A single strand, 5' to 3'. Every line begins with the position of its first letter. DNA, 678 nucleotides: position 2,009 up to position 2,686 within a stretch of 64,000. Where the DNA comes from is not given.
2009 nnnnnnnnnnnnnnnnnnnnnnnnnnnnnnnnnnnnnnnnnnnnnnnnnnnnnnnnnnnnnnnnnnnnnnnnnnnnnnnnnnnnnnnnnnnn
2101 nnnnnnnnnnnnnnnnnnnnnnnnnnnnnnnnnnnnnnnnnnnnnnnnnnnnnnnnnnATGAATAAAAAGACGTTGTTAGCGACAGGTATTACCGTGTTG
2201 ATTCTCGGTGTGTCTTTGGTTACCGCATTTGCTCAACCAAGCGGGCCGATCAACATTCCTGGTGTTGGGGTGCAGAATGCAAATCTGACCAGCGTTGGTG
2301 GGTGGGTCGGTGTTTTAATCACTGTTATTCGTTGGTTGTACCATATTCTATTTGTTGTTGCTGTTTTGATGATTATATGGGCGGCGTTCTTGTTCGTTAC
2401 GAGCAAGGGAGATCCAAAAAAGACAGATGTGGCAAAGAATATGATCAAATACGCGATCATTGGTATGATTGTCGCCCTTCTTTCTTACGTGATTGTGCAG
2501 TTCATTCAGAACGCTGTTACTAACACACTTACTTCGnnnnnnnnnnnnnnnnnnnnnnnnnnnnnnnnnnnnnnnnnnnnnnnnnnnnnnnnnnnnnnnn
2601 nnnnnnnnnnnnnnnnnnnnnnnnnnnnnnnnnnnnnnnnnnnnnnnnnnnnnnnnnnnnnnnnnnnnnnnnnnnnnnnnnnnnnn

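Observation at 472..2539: Array of five tandem VirB2/TrbC-like (T4SS-pilin-type) genes ending at a terminator, tRNA-Leu and a tyrosine recombinase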

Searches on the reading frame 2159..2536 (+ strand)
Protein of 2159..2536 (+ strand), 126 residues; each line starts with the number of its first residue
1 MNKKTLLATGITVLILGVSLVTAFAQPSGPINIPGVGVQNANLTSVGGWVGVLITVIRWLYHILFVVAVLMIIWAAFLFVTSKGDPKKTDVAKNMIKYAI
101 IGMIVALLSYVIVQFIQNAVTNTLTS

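Call 4: search_protein_families(library=pfam, proteins=[window:2159-2536:+], max_evalue=1)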
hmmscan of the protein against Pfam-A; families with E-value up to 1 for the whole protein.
seq(126 aa): 5 families
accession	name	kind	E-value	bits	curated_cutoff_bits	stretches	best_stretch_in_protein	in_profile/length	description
PF18895.5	T4SS_pilin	-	6.5e-10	39.4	26.6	1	55-116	11-71/71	Type IV secretion system pilin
PF01790.23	LGT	-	0.011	15.5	24.9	1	57-118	11-72/240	Prolipoprotein diacylglyceryl transferase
PF06196.17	DUF997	-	0.039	14.3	26.3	0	64-112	10-58/77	Protein of unknown function (DUF997)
PF17523.7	MPS-4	-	0.16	12.5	25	1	62-88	51-77/78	MinK-related peptide, potassium channel accessory sub-unit protein 4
PF01988.24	VIT1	-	0.71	10.1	28.1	1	44-114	144-214/214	VIT family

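Call 10: find_homologous_proteins(query=window:2159-2536:+, max_evalue=0.001)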
Query seq(126 aa) (126 aa): 7 proteins with E <= 0.001 among 73 candidates.
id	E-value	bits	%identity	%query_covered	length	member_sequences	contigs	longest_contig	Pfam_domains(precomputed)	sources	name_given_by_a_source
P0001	6.6e-71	254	100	100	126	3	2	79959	PF18895.6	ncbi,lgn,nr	ncbi:MAG: hypothetical protein KBC26_02175 [Candidatus Pacebacteria bacterium]|nr:hypothetical prote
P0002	4.9e-60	219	87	95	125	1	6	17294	PF18895.6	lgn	-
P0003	9.0e-51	189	74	100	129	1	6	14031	PF18895.6,PF04956.19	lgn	-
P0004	8.0e-26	108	51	100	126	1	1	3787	PF18895.6,PF04956.19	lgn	-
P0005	2.0e-24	104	52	87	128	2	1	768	PF18895.6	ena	-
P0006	1.5e-20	91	46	100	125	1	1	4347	PF18895.6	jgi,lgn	jgi:hypothetical protein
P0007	3.6e-12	64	45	69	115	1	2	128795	PF18895.6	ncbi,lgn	-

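Call 11: find_encoding_contigs(protein=P0001, flank=10000, max_places=6)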
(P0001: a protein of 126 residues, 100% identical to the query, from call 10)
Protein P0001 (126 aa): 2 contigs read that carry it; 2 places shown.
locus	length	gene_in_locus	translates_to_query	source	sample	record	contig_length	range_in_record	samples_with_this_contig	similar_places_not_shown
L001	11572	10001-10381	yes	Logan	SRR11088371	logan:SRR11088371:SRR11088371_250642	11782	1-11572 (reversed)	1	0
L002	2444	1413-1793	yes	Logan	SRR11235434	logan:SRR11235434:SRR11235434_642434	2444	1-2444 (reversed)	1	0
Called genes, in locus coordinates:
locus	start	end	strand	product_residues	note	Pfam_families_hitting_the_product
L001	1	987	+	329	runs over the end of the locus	PF21068:ATPgraspMvdD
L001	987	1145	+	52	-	-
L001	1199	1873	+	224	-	-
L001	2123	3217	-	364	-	PF23459:S1_RRP5 (faint), PF00575:S1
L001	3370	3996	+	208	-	PF13483:Lactamase_B_3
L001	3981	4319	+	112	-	-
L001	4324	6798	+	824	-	PF00521:DNA_topoisoIV, PF03989:DNA_gyraseA_C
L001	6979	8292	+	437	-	PF01547:SBP_bac_1, PF13416:SBP_bac_8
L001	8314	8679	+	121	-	PF18895:T4SS_pilin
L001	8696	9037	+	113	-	PF18895:T4SS_pilin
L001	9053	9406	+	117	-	PF18895:T4SS_pilin (weak)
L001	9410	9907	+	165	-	PF18895:T4SS_pilin (weak)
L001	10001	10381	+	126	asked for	PF18895:T4SS_pilin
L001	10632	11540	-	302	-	PF02899:Phage_int_SAM_1, PF13495:Phage_int_SAM_4 (faint), PF00589:Phage_integrase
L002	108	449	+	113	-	PF18895:T4SS_pilin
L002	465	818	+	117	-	PF18895:T4SS_pilin (weak)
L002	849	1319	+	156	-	PF18895:T4SS_pilin (weak)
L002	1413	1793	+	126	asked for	PF18895:T4SS_pilin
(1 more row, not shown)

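Call 12: find_encoding_contigs(protein=P0007, flank=10000, max_places=4)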
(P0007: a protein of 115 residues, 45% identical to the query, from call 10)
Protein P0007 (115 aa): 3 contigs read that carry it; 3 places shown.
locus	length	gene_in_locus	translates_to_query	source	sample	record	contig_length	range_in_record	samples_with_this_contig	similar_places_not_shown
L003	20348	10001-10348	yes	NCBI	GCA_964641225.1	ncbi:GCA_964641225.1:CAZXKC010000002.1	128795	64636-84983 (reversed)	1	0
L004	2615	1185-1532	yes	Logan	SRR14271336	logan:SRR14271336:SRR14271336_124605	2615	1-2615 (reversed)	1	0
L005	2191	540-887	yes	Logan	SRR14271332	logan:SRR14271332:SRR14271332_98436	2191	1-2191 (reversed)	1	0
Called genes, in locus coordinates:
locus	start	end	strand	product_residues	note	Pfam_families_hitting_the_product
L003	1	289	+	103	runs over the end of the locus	-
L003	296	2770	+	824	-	PF00521:DNA_topoisoIV, PF03989:DNA_gyraseA_C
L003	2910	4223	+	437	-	PF01547:SBP_bac_1, PF13416:SBP_bac_8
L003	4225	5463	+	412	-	PF18895:T4SS_pilin (weak)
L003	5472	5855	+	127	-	PF18895:T4SS_pilin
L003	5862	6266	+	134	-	PF18895:T4SS_pilin (weak)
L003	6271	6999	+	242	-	PF18895:T4SS_pilin (weak)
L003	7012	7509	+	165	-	-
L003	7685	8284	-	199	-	-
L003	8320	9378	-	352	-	-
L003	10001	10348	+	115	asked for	PF18895:T4SS_pilin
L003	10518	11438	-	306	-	PF02899:Phage_int_SAM_1, PF00589:Phage_integrase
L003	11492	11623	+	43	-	-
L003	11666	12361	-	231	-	-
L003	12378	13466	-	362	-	PF02646:RmuC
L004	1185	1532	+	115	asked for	PF18895:T4SS_pilin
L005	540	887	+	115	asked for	PF18895:T4SS_pilin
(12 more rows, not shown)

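Call 21: find_homologous_proteins(query=A1, max_evalue=0.001)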
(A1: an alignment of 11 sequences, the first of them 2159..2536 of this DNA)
Query A1 (11 sequences) (126 aa, profile of the alignment): 23 proteins with E <= 0.001 among 8000 candidates.
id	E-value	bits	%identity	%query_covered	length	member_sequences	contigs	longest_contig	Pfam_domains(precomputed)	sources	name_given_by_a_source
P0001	3.5e-49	184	100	100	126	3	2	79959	PF18895.6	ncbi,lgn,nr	ncbi:MAG: hypothetical protein KBC26_02175 [Candidatus Pacebacteria bacterium]|nr:hypothetical prote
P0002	1.0e-48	182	87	95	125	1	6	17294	PF18895.6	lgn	-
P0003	8.9e-47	176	74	100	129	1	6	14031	PF18895.6,PF04956.19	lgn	-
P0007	5.1e-33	131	45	69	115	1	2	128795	PF18895.6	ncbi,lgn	-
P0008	5.7e-32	128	29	92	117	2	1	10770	-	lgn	-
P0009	9.0e-30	121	45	57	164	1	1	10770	PF18895.6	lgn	-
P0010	2.0e-29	120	31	86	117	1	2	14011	-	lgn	-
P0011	1.9e-28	117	36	76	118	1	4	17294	PF18895.6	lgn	-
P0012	2.2e-27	113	23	47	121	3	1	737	PF18895.6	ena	-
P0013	1.4e-23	101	25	93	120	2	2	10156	PF18895.6,PF04956.19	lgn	-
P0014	6.4e-23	99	36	42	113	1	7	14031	-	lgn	-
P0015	1.9e-22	97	-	-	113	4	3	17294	PF18895.6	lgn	-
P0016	1.9e-21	94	36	87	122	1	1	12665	PF18895.6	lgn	-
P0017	4.1e-21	93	39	56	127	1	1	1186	PF18895.6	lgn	-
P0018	4.8e-21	93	29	71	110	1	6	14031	PF18895.6,PF04956.19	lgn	-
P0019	3.5e-17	80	35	63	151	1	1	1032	PF18895.6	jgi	jgi:hypothetical protein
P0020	2.2e-15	74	40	40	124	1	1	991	PF18895.6,PF04956.19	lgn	-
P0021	3.7e-12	64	39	43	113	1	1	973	PF18895.6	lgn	-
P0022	4.7e-12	64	38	33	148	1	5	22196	PF18895.6,PF04956.19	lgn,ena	-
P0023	7.4e-11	60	32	64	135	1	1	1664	PF18895.6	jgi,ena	-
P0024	1.5e-7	49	36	89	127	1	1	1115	PF18895.6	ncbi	-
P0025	4.4e-7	48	39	59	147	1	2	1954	PF18895.6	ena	-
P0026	7.4e-7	47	35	95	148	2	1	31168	PF18895.6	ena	-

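Call 22: find_encoding_contigs(protein=P0002, flank=10000, max_places=3)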
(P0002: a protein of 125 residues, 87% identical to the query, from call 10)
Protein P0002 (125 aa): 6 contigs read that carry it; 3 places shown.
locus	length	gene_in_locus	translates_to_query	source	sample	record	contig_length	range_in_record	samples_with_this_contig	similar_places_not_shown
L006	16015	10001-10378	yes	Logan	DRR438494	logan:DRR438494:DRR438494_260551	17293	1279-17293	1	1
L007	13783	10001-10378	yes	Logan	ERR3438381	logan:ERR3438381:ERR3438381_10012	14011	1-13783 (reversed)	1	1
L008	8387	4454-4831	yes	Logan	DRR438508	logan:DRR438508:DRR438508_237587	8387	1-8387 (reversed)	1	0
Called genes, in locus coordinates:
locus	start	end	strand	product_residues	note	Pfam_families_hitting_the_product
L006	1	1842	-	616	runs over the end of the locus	PF06480:FtsH_ext (weak), PF06068:TIP49 (faint), PF00004:AAA, PF17862:AAA_lid_3, PF01434:Peptidase_M41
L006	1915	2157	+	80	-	-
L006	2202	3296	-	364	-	PF23459:S1_RRP5 (faint), PF00575:S1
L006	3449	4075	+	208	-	PF13483:Lactamase_B_3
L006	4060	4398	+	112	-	-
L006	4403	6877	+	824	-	PF00521:DNA_topoisoIV, PF03989:DNA_gyraseA_C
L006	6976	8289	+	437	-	PF01547:SBP_bac_1, PF13416:SBP_bac_8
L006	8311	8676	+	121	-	PF18895:T4SS_pilin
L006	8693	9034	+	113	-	PF18895:T4SS_pilin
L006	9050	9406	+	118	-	PF18895:T4SS_pilin (weak)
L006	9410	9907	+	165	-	PF18895:T4SS_pilin (weak)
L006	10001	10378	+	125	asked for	PF18895:T4SS_pilin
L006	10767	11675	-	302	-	PF02899:Phage_int_SAM_1, PF00589:Phage_integrase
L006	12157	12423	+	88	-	PF00312:Ribosomal_S15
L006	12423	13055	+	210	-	PF01936:NYN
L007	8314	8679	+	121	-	PF18895:T4SS_pilin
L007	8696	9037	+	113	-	PF18895:T4SS_pilin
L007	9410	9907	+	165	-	PF18895:T4SS_pilin (weak)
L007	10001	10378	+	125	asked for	PF18895:T4SS_pilin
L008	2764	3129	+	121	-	PF18895:T4SS_pilin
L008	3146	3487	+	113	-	PF18895:T4SS_pilin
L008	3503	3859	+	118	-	PF18895:T4SS_pilin (weak)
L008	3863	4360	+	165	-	PF18895:T4SS_pilin (weak)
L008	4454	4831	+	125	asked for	PF18895:T4SS_pilin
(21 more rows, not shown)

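Call 23: find_encoding_contigs(protein=P0003, flank=10000, max_places=3)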
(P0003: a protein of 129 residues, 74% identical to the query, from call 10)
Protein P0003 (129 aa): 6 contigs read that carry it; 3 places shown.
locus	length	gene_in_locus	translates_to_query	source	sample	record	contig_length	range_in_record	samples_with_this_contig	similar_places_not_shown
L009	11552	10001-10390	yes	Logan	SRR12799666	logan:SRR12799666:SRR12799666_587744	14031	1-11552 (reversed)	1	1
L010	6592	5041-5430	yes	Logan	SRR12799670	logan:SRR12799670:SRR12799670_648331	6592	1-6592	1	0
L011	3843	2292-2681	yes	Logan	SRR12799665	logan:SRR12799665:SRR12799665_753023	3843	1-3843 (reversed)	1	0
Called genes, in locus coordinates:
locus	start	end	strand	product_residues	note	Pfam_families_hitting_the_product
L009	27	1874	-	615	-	PF06068:TIP49 (faint), PF00004:AAA, PF17862:AAA_lid_3, PF01434:Peptidase_M41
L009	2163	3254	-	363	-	PF23459:S1_RRP5 (faint), PF00575:S1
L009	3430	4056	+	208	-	PF13483:Lactamase_B_3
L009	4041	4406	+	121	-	-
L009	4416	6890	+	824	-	PF00521:DNA_topoisoIV, PF03989:DNA_gyraseA_C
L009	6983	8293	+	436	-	PF01547:SBP_bac_1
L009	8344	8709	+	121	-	PF04956:TrbC (weak), PF18895:T4SS_pilin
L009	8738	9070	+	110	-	PF04956:TrbC (weak), PF18895:T4SS_pilin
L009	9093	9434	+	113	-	-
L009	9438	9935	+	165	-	PF18895:T4SS_pilin (weak)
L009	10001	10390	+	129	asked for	PF04956:TrbC (faint), PF18895:T4SS_pilin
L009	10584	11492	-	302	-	PF02899:Phage_int_SAM_1, PF13102:Phage_int_SAM_5 (weak), PF00589:Phage_integrase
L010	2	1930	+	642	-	?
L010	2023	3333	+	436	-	PF01547:SBP_bac_1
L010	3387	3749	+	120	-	PF04956:TrbC (weak), PF18895:T4SS_pilin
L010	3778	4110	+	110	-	PF04956:TrbC (weak), PF18895:T4SS_pilin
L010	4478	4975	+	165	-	PF18895:T4SS_pilin (weak)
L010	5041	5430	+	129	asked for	PF04956:TrbC (faint), PF18895:T4SS_pilin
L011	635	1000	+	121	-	PF04956:TrbC (weak), PF18895:T4SS_pilin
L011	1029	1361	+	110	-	PF04956:TrbC (weak), PF18895:T4SS_pilin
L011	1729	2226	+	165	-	PF18895:T4SS_pilin (weak)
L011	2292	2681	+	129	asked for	PF04956:TrbC (faint), PF18895:T4SS_pilin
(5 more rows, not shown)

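Call 24: find_encoding_contigs(protein=P0026, flank=10000, max_places=3)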
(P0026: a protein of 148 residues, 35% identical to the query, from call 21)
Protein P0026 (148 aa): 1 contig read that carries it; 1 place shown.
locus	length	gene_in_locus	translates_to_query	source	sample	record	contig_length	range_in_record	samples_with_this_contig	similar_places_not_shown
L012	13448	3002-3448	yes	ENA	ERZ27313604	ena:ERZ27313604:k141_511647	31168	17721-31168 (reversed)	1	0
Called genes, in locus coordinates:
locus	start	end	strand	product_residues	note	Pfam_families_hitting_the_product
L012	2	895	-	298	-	?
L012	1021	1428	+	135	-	PF18895:T4SS_pilin (weak)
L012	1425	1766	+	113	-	PF18895:T4SS_pilin (weak)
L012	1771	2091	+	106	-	PF18895:T4SS_pilin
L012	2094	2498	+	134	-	PF18895:T4SS_pilin (weak)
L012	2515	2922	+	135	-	PF18895:T4SS_pilin (weak)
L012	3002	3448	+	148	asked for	PF18895:T4SS_pilin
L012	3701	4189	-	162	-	PF00011:HSP20, PF17886:ArsA_HSP20 (weak)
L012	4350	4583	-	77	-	-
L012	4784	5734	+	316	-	PF00535:Glycos_transf_2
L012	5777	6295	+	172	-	-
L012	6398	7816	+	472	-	PF12229:PG_binding_4 (weak), PF03734:YkuD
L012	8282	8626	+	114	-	-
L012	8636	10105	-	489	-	PF13396:PLDc_N (weak), PF13091:PLDc_2, PF00614:PLDc (weak)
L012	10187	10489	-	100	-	PF04248:NTP_transf_9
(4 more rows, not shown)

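Call 33: find_related_loci(query=A2, collection=genome_contigs, flank=10000)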
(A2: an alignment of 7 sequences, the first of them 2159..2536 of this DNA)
Query A2 (126 aa) in genome_contigs; peptide patterns used: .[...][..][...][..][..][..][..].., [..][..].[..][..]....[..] (x = any residue, [..] = any of these).
346 stretches matched a pattern; 29 encode a relative of the query (tblastn E <= 1e-3); 29 distinct loci.
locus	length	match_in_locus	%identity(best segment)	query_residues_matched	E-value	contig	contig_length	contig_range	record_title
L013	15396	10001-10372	55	3-125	7e-34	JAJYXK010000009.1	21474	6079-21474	MAG: bacterium isolate FK3.bin40 NODE_4825_length_21474_cov_4.374619, whole genome shotgun sequence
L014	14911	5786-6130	55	13-125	2e-31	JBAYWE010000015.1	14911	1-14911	MAG: Candidatus Paceibacterota bacterium isolate SO_2016_LW3_76 scaffold05710_LW162_2016, whole genome shotgun sequence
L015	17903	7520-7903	52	3-125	1e-30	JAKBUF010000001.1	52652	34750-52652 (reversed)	MAG: bacterium isolate SKS1.bin110 NODE_1026_length_52652_cov_6.401771, whole genome shotgun sequence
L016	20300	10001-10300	57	29-125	2e-30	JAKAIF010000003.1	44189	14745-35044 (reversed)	MAG: bacterium isolate WY3.bin166 NODE_1177_length_44189_cov_1.856997, whole genome shotgun sequence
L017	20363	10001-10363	44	1-126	9e-30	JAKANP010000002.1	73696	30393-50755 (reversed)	MAG: bacterium isolate WY5.bin78 NODE_530_length_73696_cov_2.134690, whole genome shotgun sequence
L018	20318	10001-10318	49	1-110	2e-29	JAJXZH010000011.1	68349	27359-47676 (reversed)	MAG: bacterium isolate BP7.bin44 NODE_471_length_68349_cov_1.856586, whole genome shotgun sequence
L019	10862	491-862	47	1-125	1e-28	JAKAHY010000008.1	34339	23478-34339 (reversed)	MAG: bacterium isolate WY3.bin152 NODE_1838_length_34339_cov_2.284871, whole genome shotgun sequence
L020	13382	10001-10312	50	23-126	5e-26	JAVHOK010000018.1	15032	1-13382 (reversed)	MAG: Candidatus Paceibacterota bacterium isolate WB01no5_32_16 NODE_2085_length_15032_cov_9.170595, whole genome shotgun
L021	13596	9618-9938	51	14-124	2e-24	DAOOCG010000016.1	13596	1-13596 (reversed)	MAG TPA_asm: Candidatus Paceibacterota bacterium isolate AMR_MDS_4024 NODE_4152_length_13596_cov_8.029023, whole genome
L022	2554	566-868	49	23-124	4e-24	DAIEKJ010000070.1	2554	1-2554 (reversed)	MAG TPA_asm: Candidatus Wolfebacteria bacterium isolate clean1070 NODE_70_length_2554_cov_2.450545, whole genome shotgun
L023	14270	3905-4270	40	3-122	3e-21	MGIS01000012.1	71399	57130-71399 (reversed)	MAG: Candidatus Wolfebacteria bacterium RIFCSPLOWO2_01_FULL_47_17b rifcsplowo2_01_scaffold_3565, whole genome shotgun se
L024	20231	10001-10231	52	46-122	5e-21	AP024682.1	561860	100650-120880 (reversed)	MAG: Candidatus Parcubacteria bacterium KatS3mg098 DNA, complete genome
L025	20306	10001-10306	42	4-109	2e-17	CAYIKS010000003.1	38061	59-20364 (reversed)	MAG TPA_asm: uncultured Candidatus Saccharibacteria bacterium isolate ERP119705_co20_486 genome assembly, contig: NODE_8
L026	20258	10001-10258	45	30-116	3e-17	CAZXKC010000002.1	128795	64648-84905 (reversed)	MAG TPA_asm: uncultured Candidatus Saccharibacteria bacterium isolate SRP292972_co3_31 genome assembly, contig: NODE_178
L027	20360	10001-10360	37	2-118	6e-17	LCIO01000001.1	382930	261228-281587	MAG: Candidatus Wolfebacteria bacterium GW2011_GWA1_44_24 UW50_C0001, whole genome shotgun sequence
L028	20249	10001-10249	44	23-109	5e-16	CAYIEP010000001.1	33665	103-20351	MAG TPA_asm: uncultured Candidatus Saccharibacteria bacterium isolate ERP119705_co1_1092 genome assembly, contig: NODE_1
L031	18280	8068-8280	45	52-122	1e-12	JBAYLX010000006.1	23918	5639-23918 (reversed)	MAG: Candidatus Paceibacterota bacterium isolate SO_2016_LW1_25 scaffold01893_LW64-88_2016, whole genome shotgun sequenc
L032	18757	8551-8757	46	53-120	7e-12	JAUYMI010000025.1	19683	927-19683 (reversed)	MAG: bacterium isolate C24_metabat.bin.8 C24_k141_532806, whole genome shotgun sequence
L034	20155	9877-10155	29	30-122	1e-11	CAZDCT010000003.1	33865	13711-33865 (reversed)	MAG TPA_asm: uncultured Candidatus Saccharibacteria bacterium isolate SRP178699_co2_77 genome assembly, contig: NODE_560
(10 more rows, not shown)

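Call 41: search_protein_families(library=pfam, proteins=[L013:12636-14690:+, L032:12613-14742:-, L032:15916-17562:+, L034:16603-18756:-, L017:17924-19456:+, L024:17952-19868:+, L028:17392-20247:-, L031:12304-15069:+, L031:89-3334:+, L032:9431-11329:+], max_evalue=0.00001)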
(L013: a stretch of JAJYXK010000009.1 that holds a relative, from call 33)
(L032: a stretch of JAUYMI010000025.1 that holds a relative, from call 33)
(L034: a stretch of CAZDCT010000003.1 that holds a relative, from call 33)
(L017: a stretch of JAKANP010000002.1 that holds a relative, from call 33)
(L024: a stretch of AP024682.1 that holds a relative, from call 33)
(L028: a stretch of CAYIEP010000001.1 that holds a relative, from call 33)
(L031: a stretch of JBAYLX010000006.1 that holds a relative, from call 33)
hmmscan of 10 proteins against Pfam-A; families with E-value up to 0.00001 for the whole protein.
L013:12636-14690:+ (684 aa): 1 family
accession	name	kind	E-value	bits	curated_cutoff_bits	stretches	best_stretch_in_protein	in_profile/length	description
PF03030.21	H_PPase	-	3.5e-259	862.3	29.7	1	12-680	2-645/645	Inorganic H+ pyrophosphatase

L032:12613-14742:- (709 aa): 3 families
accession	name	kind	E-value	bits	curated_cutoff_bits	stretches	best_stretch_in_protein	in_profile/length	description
PF00133.28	tRNA-synt_1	-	8.8e-127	423.7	22.7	1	17-563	2-411/414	tRNA synthetases class I (I, L, M and V)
PF09334.17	tRNA-synt_1g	-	2.3e-25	89.7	20.1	2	46-193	7-136/391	tRNA synthetases class I (M)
PF08264.19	Anticodon_1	-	6.4e-25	88.2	25.1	1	604-708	1-105/148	Anticodon-binding domain of tRNA ligase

L032:15916-17562:+ (548 aa): 0 families

L034:16603-18756:- (717 aa): 6 families
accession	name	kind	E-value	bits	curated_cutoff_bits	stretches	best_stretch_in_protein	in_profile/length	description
PF17191.10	RecG_wedge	-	4.1e-27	95.2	23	1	30-192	5-158/162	RecG wedge domain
PF00271.37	Helicase_C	-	2.4e-25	89.4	23.5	1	498-612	13-109/110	Helicase conserved C-terminal domain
PF00270.35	DEAD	-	3.4e-22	79.4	26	1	306-453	15-164/167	DEAD/DEAH box helicase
PF04851.21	ResIII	-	3.7e-12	46.9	22.5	1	283-448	2-162/164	Type III restriction enzyme, res subunit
PF19833.4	RecG_dom3_C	-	5.8e-11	42.7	26.8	1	640-711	2-77/87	ATP-dependent DNA helicase RecG, domain 3, C-terminal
PF22590.2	Cas3-like_C_2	-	8.3e-08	32.9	27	1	526-612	14-104/106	CRISPR-associated nuclease/helicase Cas3, C-terminal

L017:17924-19456:+ (510 aa): 7 families
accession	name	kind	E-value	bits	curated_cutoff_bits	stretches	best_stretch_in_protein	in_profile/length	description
PF01078.27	Mg_chelatase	-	1.9e-94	315.3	20.3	1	197-401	1-205/207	Magnesium chelatase, subunit ChlI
PF13541.12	ChlI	-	3.5e-38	130.7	27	1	23-148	1-121/121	Subunit ChlI of Mg-chelatase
PF13335.12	Mg_chelatase_C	-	5.7e-23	81.8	26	1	412-507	4-94/94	Magnesium chelatase, subunit ChlI C-terminal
PF07728.20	AAA_5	-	8.6e-10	39.2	22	1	220-356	1-125/139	AAA domain (dynein-related subfamily)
PF00493.29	MCM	-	4.9e-09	36.1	23.3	0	295-408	114-213/224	MCM P-loop domain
PF05362.19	Lon_C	-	7.1e-07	29.4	21.1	1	23-171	45-200/205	Lon protease (S16) C-terminal proteolytic domain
PF00158.32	Sigma54_activat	-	6.9e-06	26.3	20.2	0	289-353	80-142/168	Sigma-54 interaction domain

L024:17952-19868:+ (638 aa): 0 families

L028:17392-20247:- (951 aa): 5 families
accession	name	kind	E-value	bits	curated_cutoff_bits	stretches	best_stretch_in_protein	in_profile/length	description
PF04998.22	RNA_pol_Rpb1_5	-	2.2e-63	214.7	28.5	1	526-886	1-265/267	RNA polymerase Rpb1, domain 5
PF04997.17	RNA_pol_Rpb1_1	-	4.7e-41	141.6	39.7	1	2-113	202-312/312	RNA polymerase Rpb1, domain 1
PF00623.25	RNA_pol_Rpb1_2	-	9.3e-36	124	25.3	2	164-256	73-165/166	RNA polymerase Rpb1, domain 2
PF04983.23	RNA_pol_Rpb1_3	-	1.5e-24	87.2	28.9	1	260-419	1-162/162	RNA polymerase Rpb1, domain 3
PF05000.22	RNA_pol_Rpb1_4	-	4.2e-08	33.5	24.8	1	449-513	2-81/107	RNA polymerase Rpb1, domain 4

L031:12304-15069:+ (921 aa): 2 families
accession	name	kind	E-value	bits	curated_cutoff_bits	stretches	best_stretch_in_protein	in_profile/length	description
PF18884.5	TSP3_bac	-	2.7e-12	46.7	25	1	701-722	1-22/22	Bacterial TSP3 repeat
PF19077.6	Big_13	-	2.7e-06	28.2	27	1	787-850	30-95/102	Bacterial Ig-like domain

L031:89-3334:+ (1081 aa): 1 family
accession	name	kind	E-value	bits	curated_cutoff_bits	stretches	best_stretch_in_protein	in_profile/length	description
PF13884.11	Peptidase_S74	-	1.7e-12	47.9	22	1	881-934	1-57/58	Chaperone of endosialidase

L032:9431-11329:+ (632 aa): 0 families

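Call 43: find_encoding_contigs(protein=P0022, flank=10000, max_places=2)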
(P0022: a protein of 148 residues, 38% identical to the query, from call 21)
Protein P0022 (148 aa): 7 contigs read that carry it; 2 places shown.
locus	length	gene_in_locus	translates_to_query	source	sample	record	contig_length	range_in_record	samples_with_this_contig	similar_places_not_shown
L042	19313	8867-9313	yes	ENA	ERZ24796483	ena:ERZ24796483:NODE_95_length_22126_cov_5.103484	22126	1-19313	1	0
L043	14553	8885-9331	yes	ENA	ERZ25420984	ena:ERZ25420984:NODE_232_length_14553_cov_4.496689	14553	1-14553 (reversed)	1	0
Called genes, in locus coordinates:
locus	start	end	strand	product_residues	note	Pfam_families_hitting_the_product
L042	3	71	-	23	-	?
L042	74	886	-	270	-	PF26593:TraC-like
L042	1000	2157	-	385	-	PF12666:PrgI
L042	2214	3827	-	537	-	-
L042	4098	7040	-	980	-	-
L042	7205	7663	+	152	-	PF18895:T4SS_pilin (weak)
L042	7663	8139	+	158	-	PF18895:T4SS_pilin (weak)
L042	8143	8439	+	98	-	PF18895:T4SS_pilin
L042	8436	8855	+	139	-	PF18895:T4SS_pilin (weak)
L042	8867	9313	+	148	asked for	PF04956:TrbC, PF18895:T4SS_pilin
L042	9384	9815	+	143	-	PF18895:T4SS_pilin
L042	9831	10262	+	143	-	PF18895:T4SS_pilin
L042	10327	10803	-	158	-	PF00011:HSP20, PF17886:ArsA_HSP20 (weak)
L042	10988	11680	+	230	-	PF18912:DZR_2 (weak), PF00156:Pribosyltran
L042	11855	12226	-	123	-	PF01850:PIN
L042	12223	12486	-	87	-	-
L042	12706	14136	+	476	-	-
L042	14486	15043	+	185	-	-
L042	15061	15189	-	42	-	-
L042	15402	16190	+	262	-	PF03631:Virul_fac_BrkB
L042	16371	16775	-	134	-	PF06210:DUF1003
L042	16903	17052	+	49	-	-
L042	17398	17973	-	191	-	PF02545:Maf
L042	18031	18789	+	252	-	PF13489:Methyltransf_23, PF08241:Methyltransf_11 (weak), PF08242:Methyltransf_12 (faint)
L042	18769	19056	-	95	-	PF01381:HTH_3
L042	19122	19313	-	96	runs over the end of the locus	PF05973:Gp49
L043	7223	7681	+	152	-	PF18895:T4SS_pilin (weak)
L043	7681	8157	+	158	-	PF18895:T4SS_pilin (weak)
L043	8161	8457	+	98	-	PF18895:T4SS_pilin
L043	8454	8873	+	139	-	PF18895:T4SS_pilin (weak)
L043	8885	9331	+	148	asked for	PF04956:TrbC, PF18895:T4SS_pilin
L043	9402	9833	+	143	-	PF18895:T4SS_pilin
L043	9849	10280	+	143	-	PF18895:T4SS_pilin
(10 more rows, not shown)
